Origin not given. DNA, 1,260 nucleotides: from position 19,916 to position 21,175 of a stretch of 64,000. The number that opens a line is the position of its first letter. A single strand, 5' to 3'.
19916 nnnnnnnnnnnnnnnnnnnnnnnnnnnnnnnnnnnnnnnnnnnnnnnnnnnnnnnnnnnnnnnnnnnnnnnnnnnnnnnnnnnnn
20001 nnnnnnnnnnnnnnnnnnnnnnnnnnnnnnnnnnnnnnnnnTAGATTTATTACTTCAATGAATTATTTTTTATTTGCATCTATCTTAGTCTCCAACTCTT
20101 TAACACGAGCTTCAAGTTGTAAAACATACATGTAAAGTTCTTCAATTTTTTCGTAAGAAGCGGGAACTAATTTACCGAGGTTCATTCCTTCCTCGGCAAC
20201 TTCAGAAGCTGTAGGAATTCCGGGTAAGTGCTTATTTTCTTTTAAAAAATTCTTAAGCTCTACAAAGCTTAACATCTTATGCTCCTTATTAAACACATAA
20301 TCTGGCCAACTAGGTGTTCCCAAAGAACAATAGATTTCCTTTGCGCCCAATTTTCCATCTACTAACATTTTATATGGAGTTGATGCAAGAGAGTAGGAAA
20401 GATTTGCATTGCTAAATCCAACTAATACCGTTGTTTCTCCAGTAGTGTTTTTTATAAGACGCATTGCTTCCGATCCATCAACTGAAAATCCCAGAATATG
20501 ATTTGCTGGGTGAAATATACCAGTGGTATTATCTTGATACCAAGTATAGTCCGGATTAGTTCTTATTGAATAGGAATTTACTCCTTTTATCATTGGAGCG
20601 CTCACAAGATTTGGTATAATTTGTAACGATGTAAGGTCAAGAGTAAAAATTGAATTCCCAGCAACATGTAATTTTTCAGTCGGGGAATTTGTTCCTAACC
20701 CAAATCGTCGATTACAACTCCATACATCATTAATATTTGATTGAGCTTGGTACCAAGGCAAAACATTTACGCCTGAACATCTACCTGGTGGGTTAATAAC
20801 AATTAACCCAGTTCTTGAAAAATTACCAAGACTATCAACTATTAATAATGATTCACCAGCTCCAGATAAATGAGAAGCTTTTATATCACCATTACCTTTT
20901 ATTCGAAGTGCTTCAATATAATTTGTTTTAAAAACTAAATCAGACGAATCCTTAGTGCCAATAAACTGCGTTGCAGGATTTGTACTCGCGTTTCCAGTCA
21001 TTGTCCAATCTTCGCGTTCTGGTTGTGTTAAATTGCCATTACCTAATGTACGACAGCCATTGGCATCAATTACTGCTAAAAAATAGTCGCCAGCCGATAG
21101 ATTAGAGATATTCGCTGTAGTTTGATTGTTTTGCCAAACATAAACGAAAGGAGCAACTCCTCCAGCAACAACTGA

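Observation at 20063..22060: SprB-repeat adhesin-like gene fused to a tail-fibre-like domain, split by a single in-frame TAG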

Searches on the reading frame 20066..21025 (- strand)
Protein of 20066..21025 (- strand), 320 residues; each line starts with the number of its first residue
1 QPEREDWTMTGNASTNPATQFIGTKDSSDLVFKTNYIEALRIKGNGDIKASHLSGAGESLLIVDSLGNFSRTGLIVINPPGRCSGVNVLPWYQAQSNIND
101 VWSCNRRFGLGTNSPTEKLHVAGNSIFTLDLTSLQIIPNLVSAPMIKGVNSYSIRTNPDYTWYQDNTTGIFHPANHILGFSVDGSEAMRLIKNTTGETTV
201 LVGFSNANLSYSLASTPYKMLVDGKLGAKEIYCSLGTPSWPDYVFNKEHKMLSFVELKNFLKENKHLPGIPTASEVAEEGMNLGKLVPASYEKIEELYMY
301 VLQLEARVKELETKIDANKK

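Call 18: search_protein_families(library=phrogs, proteins=[window:20066-21019:-], max_evalue=1)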
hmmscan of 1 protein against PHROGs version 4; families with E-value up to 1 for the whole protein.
seq(318 aa): 5 families
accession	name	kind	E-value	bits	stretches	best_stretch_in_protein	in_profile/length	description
phrog_18345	-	tail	0.00091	18.6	1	105-188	443-524/956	tail fiber protein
phrog_5906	-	unknown function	0.0011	20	1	99-173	36-108/197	-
phrog_14293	-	unknown function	0.0033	16.8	1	148-193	317-363/644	-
phrog_28766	-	tail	0.0061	16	1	145-188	218-264/472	tail fiber protein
phrog_21949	-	unknown function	0.21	12.5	1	279-304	6-31/49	-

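Call 19: search_solved_structures(query=window:20066-21019:-, max_evalue=10)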
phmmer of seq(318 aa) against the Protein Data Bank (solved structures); distinct sequences matched with E-value up to 10: 2.
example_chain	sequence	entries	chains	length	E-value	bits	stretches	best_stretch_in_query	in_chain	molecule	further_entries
5yqq_A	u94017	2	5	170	0.24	13.6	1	113-169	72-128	Membrane-anchored lipid-binding protein YSP2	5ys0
28jw_t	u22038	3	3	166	0.9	11.7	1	241-296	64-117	bS20c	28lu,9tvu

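Call 22: find_homologous_proteins(query=window:20066-21019:-)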
Query seq(318 aa) (318 aa): 317 proteins with E <= 0.001 among 1721 candidates; the best 120 are listed.
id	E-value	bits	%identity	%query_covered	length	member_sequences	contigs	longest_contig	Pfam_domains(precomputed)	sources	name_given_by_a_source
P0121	3.9e-207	704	100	98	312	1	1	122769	-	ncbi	-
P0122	2.8e-66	242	40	97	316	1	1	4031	-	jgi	jgi:hypothetical protein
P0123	5.0e-61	225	41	31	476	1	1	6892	-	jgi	jgi:hypothetical protein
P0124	1.2e-54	204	35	98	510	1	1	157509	PF13573.13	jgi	jgi:hypothetical protein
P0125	5.7e-44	168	34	97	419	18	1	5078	PF13573.13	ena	-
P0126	2.5e-43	166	44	28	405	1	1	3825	-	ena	-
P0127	5.7e-43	165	53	32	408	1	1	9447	PF13573.13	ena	-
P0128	4.7e-42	162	51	32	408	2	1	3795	PF13573.13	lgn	-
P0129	2.2e-40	157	46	42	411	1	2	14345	PF13573.13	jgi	jgi:SprB repeat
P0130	7.1e-40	155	54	32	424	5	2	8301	PF13573.13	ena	-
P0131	1.3e-37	148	38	65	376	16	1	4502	-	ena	-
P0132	3.0e-36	143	36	73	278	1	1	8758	-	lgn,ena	-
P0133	1.1e-35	141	30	66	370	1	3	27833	-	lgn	-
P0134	3.0e-34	137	27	67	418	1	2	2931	-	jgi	jgi:hypothetical protein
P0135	3.2e-33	133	31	97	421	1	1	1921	PF13573.13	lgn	-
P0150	9.8e-28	115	29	99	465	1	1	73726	PF26696.1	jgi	jgi:hypothetical protein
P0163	9.5e-24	102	34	71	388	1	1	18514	PF26696.1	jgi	jgi:hypothetical protein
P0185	2.0e-20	91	43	32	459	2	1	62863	-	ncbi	ncbi:hypothetical protein ACLH3T_001557 [Flavobacterium psychrophilum]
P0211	3.2e-18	84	40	17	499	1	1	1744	PF18962.8,PF13884.12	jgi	jgi:hypothetical protein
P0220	1.3e-17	82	29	68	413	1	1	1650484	-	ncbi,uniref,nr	ncbi:TMF family protein [Filimonas effusa]|uniref:BZIP transcription factor n=1 Tax=Filimonas effusa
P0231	3.1e-17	81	37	38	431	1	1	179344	-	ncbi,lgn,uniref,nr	ncbi:MAG: hypothetical protein EZS26_001090 [Candidatus Ordinivivax streblomastigis]|uniref:Peptidas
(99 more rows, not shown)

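Call 23: find_encoding_contigs(protein=P0121, flank=6000, max_places=10)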
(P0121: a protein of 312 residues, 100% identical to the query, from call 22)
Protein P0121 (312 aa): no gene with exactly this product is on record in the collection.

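Call 24: list_cluster_members(proteins=[P0121, P0001, P0220])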
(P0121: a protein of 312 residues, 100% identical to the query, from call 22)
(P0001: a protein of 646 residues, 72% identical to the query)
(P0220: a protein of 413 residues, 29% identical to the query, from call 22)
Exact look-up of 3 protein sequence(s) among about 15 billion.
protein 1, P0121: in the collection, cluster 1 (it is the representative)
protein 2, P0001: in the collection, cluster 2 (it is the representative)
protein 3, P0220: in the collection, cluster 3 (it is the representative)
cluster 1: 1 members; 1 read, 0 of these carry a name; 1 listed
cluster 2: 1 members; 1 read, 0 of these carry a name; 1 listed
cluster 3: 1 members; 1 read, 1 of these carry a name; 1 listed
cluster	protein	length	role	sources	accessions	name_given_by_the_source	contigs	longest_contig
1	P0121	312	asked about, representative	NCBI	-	-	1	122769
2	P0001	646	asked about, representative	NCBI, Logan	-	-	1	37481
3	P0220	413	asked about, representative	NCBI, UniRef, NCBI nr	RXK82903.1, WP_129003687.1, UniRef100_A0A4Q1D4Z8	TMF family protein [Filimonas effusa] | BZIP transcription factor n=1 Tax=Filimonas effusa TaxID=2508721 RepID=A0A4Q1D4Z8_9BACT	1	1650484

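Call 28: search_protein_families(library=pfam, proteins=[P0150, P0163, P0220, P0211, P0231, P0185, P0122, P0124], max_evalue=0.01)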
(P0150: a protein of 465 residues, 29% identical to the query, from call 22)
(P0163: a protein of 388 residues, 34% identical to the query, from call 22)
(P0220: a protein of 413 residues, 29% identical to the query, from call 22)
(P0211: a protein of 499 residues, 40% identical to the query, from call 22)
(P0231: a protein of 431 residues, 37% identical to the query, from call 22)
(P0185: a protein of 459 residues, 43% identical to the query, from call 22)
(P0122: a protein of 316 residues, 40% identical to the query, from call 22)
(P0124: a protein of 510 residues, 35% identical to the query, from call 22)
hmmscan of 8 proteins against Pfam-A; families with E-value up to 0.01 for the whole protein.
P0150 (465 aa): 0 families

P0163 (388 aa): 0 families

P0220 (413 aa): 1 family
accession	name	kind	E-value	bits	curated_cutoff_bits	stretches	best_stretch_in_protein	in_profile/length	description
PF04102.17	SlyX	-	0.0016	19.4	30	1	363-410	10-57/67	SlyX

P0211 (499 aa): 3 families
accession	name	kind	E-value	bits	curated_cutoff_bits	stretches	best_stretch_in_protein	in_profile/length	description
PF13884.11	Peptidase_S74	-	9.1e-15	55.1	22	1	292-349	1-57/58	Chaperone of endosialidase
PF18962.6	Por_Secre_tail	-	4e-08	33.9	27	1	423-496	3-74/75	Secretion system C-terminal sorting domain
PF22272.1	LEA_3b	-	0.0023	18.7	27.5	0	174-194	30-50/87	Late embryogenesis abundant protein (LEA_3b subfamily)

P0231 (431 aa): 0 families

P0185 (459 aa): 0 families

P0122 (316 aa): 0 families

P0124 (510 aa): 1 family
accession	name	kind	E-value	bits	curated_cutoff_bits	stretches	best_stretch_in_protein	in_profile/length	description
PF13573.12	SprB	-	1.3e-12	47.5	28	1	14-45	6-37/37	SprB repeat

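Call 35: find_encoding_contigs(protein=P0122, flank=4000, max_places=4)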
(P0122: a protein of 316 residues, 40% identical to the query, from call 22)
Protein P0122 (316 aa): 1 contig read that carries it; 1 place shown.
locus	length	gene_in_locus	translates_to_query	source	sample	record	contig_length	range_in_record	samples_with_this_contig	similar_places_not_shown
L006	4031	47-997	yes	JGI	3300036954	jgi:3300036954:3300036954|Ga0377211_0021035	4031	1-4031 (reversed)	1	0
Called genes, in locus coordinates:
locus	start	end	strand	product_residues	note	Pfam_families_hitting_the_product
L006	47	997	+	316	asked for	-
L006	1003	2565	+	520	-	PF18962:Por_Secre_tail (weak)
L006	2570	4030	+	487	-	?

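Call 41: predict_structure(alignment_id=A2)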
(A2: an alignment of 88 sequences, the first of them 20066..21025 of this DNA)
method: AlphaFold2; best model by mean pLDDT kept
length: 320 residues; sequences in the alignment: 88
mean_pLDDT: 75.2   pTM: 0.55
mean pLDDT of the five models: 75.2, 74.9, 73.3, 73.0, 70.2
residues with pLDDT >= 90: 89; 70-90: 110; 50-70: 81; < 50: 40
segments of 3 or more residues with pLDDT < 50: 1-3, 128-159
pLDDT, mean of each block of 10 residues (from residue 1): 54 69 85 91 90 73 80 60 60 59 78 80 59 41 44 45 55 59 72 80 76 73 89 77 92 96 96 93 90 96 97 97
secondary structure, 60 per line:
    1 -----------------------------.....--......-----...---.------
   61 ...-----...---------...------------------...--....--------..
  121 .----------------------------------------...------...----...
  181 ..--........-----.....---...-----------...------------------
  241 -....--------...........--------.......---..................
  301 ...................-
elements in order: E30-34 E37-42 E48-50 E61-63 E69-71 E102-104 E107-110 E119-121 E162-164 E171-173 E178-182 E185-192 E198-202 E220-222 H242-245 H254-264 H273-279 H283-319

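Call 43: search_protein_representatives(protein=window:20066-21025:-)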
Query: 320 residues. Proteins with E-value up to 0.001 (for the whole library): 36805; up to 1e-10: 22239; up to 1e-30: 182. The best 150 are listed.
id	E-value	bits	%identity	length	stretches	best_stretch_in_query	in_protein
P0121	1.3e-207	704.4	100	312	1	9-320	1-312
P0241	2.8e-113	394.5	45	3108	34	6-67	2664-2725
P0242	6.7e-96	337.4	36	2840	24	145-191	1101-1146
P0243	4.9e-80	285.3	39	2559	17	4-69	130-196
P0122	2.0e-68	247.1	42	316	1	1-314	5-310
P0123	1.7e-61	224.4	44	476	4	217-315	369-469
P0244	4.8e-55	203.2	46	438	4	1-72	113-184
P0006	6.4e-52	192.9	50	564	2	198-314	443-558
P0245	7.8e-50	186.1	34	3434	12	6-71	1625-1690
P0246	4.8e-49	183.5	40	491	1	1-296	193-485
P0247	6.3e-49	183.1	44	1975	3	219-316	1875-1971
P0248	2.6e-48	181.1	44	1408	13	5-46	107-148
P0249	5.5e-48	180.0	41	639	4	173-319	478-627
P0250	4.8e-47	176.9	42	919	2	1-132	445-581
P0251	9.3e-46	172.7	36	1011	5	179-317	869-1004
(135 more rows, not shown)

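Call 44: fold_search(model_id=the predicted structure, library=pdb)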
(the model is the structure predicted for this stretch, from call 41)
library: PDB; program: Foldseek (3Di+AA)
matches with E <= 10: 193; with E <= 0.001: 0
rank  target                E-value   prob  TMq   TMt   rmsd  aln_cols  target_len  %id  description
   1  8ond_A                1.1e-02  0.38  0.17  0.16  19.4       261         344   11  Structure of the C-terminal domains of the Bdellovibrio bacteriovorus Bd2133 fibre (released 2023-10-25)
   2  8onc_A                1.3e-02  0.21  0.11  0.19  17.2       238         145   13  Structure of the C-terminal beta helix domain of the Bdellovibrio bacteriovorus Bd3182 fibre (released 2023-10-25)
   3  8ond_B                2.3e-02  0.25  0.16  0.15  18.7       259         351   13  Structure of the C-terminal domains of the Bdellovibrio bacteriovorus Bd2133 fibre (released 2023-10-25)
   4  8onc_B                3.1e-02  0.14  0.10  0.18  15.4       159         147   18  Structure of the C-terminal beta helix domain of the Bdellovibrio bacteriovorus Bd3182 fibre (released 2023-10-25)
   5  8ojn_A                6.0e-02  0.14  0.10  0.20  15.5       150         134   20  Structure of the C-terminal beta helix domain of the Bdellovibrio bacteriovorus Bd3182 fibre (released 2023-10-25)
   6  8onb_B                8.8e-02  0.15  0.12  0.23  14.8       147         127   20  Structure of the C-terminal beta helix domain of the Bdellovibrio bacteriovorus Bd3182 fibre (released 2023-10-25)
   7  8oml_C                9.4e-02  0.07  0.09  0.09  20.1       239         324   12  Crystal structure of Bdellovibrio bacteriovorus Bd1334 C-terminal domains (released 2023-10-25)
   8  8oml_A                1.2e-01  0.13  0.14  0.14  17.7       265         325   13  Crystal structure of Bdellovibrio bacteriovorus Bd1334 C-terminal domains (released 2023-10-25)
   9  8oml_B                2.8e-01  0.11  0.14  0.14  16.0       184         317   14  Crystal structure of Bdellovibrio bacteriovorus Bd1334 C-terminal domains (released 2023-10-25)
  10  8ol4_A                3.4e-01  0.38  0.12  0.15   9.1        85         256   24  Structure of the C-terminal domains of the Bdellovibrio bacteriovorus Bd2439 fibre in complex with GlcNAc (released 2023-10-25)
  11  8onb_F                3.4e-01  0.13  0.09  0.21  14.1       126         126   16  Structure of the C-terminal beta helix domain of the Bdellovibrio bacteriovorus Bd3182 fibre (released 2023-10-25)
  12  8onf_A                4.4e-01  0.33  0.12  0.15   9.2        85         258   24  Crystal structure of Bdellovibrio bacteriovorus Bd2439 fibre C-terminal domains with ethylene glycol (released 2023-10-25)
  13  8onb_A                4.4e-01  0.12  0.09  0.23  14.3       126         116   15  Structure of the C-terminal beta helix domain of the Bdellovibrio bacteriovorus Bd3182 fibre (released 2023-10-25)
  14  4ufq_B                4.7e-01  0.13  0.12  0.17  11.5       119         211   13  Structure of a novel Hyaluronidase (Hyal_Sk) from Streptomyces koganeiensis. (released 2016-04-13)
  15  8onf_B                5.3e-01  0.69  0.13  0.16   3.0        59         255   29  Crystal structure of Bdellovibrio bacteriovorus Bd2439 fibre C-terminal domains with ethylene glycol (released 2023-10-25)
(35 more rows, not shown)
